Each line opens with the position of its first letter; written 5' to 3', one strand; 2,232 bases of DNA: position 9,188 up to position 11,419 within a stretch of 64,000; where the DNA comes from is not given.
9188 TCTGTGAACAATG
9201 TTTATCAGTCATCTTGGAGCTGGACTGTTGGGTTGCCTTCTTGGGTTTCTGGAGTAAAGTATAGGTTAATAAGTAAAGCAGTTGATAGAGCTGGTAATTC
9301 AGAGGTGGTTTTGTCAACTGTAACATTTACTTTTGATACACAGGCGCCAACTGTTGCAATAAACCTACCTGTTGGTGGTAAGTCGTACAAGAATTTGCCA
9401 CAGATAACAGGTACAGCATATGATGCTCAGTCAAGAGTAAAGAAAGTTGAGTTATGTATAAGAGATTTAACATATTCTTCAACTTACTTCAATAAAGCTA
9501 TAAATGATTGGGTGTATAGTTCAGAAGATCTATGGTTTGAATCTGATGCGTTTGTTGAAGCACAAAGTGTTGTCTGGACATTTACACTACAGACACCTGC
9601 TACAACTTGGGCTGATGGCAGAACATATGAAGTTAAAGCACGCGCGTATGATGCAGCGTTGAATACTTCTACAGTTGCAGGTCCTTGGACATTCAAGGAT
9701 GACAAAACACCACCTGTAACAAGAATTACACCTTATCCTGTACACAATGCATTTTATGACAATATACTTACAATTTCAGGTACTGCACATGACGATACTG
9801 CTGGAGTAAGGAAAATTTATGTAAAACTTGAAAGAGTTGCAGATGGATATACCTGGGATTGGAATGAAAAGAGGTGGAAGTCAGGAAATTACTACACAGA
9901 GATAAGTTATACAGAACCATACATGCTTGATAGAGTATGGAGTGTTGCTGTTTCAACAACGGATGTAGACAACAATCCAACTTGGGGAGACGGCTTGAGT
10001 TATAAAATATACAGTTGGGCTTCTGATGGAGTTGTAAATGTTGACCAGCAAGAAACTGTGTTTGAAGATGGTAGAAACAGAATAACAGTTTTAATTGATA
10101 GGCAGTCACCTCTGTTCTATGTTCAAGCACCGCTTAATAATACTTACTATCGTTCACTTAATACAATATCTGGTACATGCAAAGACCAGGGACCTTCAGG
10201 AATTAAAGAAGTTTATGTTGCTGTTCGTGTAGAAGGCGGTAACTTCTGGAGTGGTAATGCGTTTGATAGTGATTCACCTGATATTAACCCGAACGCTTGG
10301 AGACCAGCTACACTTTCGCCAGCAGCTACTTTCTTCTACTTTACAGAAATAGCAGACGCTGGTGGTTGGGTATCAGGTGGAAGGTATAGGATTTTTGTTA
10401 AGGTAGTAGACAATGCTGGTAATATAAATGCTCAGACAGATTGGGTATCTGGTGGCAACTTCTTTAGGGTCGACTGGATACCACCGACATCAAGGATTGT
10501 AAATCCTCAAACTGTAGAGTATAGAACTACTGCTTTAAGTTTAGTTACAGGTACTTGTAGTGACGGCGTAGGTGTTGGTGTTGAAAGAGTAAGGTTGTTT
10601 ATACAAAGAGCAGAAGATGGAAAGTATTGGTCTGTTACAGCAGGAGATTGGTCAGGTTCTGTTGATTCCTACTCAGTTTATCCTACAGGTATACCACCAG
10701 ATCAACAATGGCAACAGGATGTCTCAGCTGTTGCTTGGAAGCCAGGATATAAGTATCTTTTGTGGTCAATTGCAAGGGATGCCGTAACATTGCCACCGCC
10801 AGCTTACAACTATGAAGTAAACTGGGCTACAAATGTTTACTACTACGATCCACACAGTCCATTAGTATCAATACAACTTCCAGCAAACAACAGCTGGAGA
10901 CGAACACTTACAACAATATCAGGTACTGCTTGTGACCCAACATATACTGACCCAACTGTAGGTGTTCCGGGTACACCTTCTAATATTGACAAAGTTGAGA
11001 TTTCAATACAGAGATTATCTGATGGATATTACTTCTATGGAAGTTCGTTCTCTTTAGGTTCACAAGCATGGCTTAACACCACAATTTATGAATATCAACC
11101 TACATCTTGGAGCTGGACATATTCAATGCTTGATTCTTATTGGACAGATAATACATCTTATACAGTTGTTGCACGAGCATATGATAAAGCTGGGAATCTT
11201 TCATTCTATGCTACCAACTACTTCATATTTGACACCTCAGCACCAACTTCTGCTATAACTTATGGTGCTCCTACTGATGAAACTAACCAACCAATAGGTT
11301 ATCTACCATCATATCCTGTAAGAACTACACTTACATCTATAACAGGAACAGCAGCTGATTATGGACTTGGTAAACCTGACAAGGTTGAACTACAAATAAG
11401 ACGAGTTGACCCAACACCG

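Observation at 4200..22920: Higher-order segmental duplications: multi-module blocks recur at ~3.7-4.1 kb offsets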

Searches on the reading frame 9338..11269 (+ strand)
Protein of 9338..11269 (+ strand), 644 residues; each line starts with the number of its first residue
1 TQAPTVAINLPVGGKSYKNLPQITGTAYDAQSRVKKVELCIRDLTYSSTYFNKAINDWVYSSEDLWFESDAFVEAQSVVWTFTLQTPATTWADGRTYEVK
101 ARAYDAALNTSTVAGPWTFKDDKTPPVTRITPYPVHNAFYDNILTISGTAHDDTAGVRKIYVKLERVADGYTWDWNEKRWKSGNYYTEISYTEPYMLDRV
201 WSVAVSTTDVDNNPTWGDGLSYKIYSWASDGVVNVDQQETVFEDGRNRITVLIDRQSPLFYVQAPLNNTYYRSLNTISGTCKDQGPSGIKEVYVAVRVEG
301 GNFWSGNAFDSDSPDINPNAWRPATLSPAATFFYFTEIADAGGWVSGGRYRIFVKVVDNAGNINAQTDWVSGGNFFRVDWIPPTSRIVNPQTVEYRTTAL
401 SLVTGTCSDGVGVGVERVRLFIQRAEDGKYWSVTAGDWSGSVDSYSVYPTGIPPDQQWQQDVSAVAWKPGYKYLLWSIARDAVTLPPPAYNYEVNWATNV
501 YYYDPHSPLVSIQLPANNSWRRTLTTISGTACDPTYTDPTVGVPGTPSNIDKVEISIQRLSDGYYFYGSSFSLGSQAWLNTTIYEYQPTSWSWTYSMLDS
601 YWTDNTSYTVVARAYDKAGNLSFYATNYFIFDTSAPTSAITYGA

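Call 27: find_related_loci(query=A2, collection=genome_contigs, flank=10000)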
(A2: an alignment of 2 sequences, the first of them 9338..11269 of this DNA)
Query A2 (644 aa) in genome_contigs; peptide patterns used: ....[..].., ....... (x = any residue, [..] = any of these).
188 stretches matched a pattern; 1 encode a relative of the query (tblastn E <= 1e-3); 1 distinct loci.
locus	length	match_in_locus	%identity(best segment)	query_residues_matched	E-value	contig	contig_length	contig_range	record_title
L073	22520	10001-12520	68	1-644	0e+0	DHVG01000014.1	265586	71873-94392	MAG TPA_asm: Elusimicrobia bacterium UBA5214 UBA5214_contig_13, whole genome shotgun sequence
